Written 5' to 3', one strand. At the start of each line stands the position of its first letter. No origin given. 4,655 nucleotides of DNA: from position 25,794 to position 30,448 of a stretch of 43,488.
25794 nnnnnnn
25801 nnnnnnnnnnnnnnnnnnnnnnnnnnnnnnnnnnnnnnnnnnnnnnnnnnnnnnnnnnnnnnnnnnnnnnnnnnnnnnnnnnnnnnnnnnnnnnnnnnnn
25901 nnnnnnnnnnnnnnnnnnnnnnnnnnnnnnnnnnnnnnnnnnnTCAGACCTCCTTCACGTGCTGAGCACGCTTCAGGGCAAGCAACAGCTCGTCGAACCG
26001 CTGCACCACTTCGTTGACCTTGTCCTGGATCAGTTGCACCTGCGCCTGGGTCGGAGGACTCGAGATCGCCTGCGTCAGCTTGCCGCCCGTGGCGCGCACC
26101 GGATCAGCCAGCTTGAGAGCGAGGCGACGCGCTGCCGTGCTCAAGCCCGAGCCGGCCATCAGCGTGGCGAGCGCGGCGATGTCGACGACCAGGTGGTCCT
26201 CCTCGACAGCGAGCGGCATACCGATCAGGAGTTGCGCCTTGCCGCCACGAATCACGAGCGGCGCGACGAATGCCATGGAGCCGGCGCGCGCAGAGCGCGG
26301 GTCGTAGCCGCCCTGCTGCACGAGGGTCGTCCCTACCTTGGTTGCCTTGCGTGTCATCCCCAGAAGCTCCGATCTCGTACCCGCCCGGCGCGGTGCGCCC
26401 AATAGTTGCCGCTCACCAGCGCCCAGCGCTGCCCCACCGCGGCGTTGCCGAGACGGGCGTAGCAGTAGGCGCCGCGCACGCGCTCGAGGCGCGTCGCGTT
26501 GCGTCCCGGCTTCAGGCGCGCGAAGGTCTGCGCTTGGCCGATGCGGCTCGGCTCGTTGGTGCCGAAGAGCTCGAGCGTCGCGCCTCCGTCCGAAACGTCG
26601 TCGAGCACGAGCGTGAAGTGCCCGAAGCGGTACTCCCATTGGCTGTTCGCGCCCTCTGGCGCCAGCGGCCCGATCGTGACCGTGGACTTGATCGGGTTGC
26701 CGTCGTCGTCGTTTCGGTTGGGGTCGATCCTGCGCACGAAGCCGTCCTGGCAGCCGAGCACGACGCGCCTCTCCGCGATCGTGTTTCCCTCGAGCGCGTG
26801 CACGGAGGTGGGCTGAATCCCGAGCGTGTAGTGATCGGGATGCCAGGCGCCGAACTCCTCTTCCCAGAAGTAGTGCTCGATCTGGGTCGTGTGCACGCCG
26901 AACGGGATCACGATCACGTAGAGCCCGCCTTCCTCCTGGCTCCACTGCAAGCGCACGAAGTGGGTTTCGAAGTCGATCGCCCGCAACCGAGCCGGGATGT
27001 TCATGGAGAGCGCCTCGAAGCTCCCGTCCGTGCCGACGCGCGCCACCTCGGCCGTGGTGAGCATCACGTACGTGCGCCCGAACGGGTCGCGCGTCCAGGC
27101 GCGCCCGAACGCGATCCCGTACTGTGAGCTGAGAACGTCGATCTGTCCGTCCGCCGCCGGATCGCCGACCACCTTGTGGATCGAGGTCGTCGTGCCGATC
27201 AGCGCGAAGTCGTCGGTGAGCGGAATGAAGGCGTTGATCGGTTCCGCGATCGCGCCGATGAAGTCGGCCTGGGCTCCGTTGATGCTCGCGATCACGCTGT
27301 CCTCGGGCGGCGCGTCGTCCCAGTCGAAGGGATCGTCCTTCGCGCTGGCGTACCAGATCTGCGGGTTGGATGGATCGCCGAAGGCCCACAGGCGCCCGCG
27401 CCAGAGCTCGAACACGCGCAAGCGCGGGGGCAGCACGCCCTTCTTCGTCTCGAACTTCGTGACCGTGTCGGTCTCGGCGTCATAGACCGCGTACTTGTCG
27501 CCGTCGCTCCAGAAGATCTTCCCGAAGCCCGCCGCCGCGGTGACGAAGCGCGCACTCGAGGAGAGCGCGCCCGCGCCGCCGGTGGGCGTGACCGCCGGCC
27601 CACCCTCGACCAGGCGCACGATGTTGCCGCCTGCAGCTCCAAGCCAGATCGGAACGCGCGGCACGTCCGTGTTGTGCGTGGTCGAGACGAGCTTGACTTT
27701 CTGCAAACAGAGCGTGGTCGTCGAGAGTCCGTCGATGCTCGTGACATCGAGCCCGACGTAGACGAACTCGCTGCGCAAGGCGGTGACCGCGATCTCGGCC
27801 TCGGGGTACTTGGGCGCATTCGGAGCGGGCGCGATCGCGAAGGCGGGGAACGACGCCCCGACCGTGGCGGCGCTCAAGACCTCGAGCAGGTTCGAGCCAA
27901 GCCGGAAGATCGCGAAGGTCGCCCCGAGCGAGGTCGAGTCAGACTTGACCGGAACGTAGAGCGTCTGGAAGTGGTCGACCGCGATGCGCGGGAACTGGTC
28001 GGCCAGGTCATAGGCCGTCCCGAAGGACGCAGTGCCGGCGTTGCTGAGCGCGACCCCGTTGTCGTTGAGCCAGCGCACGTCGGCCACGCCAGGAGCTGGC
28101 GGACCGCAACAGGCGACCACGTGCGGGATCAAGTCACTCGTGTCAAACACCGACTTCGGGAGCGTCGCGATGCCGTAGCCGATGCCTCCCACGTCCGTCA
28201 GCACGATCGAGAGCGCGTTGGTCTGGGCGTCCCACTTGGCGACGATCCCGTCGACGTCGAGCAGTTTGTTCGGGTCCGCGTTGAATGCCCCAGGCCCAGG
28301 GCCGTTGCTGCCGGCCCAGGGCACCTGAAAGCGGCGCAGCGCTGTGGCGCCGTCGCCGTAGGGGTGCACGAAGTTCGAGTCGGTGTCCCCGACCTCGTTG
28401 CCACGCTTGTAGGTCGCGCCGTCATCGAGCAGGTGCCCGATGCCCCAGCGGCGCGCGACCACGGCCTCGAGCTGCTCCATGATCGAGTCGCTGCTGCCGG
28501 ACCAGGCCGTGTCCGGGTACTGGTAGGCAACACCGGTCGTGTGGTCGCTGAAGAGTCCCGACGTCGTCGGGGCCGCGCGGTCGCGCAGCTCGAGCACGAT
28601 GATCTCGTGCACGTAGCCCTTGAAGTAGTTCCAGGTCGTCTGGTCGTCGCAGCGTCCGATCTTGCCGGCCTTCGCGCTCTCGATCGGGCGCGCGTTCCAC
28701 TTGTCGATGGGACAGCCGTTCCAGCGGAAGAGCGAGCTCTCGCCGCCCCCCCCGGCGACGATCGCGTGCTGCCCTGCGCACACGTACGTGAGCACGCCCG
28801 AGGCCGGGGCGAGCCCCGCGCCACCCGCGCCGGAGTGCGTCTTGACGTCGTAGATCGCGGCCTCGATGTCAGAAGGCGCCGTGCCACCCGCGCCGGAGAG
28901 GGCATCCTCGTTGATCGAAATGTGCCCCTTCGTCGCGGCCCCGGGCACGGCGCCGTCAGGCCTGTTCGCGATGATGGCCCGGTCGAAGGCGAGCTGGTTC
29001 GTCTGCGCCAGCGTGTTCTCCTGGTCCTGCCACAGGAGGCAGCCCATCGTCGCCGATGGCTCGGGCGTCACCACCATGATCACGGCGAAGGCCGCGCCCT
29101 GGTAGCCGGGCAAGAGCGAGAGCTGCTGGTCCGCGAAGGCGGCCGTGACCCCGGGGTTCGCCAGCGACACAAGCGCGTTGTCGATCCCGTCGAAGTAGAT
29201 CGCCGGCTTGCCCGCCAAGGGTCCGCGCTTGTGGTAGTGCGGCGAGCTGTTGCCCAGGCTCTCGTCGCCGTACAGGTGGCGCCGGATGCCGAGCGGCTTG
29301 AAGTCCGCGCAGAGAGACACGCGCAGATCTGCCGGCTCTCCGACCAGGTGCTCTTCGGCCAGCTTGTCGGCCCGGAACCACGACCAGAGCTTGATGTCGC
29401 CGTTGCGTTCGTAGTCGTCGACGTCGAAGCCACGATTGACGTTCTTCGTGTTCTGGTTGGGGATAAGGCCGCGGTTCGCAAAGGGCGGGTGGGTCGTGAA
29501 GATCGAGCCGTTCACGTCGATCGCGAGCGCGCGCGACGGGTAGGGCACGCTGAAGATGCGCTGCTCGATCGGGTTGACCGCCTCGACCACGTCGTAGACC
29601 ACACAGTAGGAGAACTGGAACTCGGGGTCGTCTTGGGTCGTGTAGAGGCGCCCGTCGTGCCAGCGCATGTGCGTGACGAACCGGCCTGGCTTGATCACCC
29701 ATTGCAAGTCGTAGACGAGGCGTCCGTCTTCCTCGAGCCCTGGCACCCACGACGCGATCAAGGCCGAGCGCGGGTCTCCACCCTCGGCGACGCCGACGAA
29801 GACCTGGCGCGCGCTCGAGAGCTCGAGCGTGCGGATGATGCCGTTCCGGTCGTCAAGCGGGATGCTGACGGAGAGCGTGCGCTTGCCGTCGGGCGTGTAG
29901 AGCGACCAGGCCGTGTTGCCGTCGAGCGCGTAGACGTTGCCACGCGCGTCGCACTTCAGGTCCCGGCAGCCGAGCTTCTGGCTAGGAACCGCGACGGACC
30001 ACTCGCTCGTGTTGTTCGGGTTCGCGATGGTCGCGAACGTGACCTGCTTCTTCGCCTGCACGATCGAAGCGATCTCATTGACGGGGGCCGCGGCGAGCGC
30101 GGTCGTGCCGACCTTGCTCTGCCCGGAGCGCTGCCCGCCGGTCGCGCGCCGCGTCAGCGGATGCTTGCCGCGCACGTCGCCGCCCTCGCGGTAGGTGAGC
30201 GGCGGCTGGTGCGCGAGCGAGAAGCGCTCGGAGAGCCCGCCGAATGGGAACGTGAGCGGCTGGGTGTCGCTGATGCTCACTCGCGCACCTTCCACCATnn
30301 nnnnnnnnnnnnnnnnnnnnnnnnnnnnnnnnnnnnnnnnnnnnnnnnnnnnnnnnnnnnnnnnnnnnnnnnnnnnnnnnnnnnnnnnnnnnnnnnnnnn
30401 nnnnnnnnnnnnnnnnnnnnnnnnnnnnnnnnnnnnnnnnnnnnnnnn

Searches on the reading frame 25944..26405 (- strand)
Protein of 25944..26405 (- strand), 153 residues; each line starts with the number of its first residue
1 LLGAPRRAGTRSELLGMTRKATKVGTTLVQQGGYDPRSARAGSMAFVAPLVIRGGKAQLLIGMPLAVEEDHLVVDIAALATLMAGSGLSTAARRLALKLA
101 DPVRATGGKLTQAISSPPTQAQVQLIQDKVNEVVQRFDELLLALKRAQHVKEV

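Call 13: search_protein_families(library=phrogs, proteins=[window:25944-26405:-], max_evalue=0.01)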
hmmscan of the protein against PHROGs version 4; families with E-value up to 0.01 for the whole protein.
window:25944-26405:- (153 aa): 0 families

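Call 14: search_protein_families(library=pfam, proteins=[window:25944-26405:-], max_evalue=0.01)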
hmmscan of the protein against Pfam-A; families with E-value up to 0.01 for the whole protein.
window:25944-26405:- (153 aa): 0 families
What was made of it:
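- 25944..26357 (-): 137-aa protein, first of the three small genes. No family hit (calls 13, 14).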

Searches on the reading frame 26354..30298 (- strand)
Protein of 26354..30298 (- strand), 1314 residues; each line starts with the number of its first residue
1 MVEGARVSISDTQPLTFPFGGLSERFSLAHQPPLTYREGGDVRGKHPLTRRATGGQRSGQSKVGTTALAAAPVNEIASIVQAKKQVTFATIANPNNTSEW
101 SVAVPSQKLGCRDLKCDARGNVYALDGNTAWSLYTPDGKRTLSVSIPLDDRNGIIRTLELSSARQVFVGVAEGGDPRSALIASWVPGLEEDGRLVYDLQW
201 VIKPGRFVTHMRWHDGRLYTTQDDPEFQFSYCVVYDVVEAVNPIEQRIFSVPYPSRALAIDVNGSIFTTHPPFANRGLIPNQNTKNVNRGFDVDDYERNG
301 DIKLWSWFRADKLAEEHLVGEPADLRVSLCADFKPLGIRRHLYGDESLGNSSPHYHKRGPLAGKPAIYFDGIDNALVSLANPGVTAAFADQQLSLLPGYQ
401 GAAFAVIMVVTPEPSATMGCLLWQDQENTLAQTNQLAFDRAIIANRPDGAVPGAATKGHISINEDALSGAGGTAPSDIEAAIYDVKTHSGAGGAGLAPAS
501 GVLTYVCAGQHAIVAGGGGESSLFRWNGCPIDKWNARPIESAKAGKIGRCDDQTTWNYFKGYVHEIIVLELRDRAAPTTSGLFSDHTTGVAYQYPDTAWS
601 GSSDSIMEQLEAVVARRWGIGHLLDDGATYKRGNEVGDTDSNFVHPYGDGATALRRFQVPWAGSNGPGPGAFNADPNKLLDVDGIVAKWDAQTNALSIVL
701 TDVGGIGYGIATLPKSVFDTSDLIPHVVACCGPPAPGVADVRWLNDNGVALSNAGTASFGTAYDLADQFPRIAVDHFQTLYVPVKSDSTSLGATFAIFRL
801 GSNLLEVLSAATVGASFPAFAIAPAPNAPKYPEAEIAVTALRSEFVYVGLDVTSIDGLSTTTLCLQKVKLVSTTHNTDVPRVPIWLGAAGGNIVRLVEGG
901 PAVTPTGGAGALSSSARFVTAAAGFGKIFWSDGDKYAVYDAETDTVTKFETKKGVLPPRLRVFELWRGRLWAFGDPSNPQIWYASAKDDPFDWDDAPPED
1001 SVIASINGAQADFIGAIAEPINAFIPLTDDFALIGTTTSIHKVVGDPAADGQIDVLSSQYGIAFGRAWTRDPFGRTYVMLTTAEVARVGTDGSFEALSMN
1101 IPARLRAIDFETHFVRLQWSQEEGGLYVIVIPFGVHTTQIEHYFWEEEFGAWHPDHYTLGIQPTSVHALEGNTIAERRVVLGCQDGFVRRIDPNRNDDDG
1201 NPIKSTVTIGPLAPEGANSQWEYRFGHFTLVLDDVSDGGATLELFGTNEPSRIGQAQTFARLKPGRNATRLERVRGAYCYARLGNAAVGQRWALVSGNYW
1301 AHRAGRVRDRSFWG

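Call 13: search_protein_families(library=phrogs, proteins=[window:26354-30298:-], max_evalue=0.01)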
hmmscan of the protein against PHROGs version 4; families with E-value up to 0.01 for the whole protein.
window:26354-30298:- (1314 aa): 0 families

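Call 14: search_protein_families(library=pfam, proteins=[window:26354-30298:-], max_evalue=0.01)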
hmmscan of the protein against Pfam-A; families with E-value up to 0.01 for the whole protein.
window:26354-30298:- (1314 aa): 0 families

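Call 90: search_solved_structures(query=window:26354-30298:-, max_evalue=1)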
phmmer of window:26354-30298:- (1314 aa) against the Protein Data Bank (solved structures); distinct sequences matched with E-value up to 1: 0.
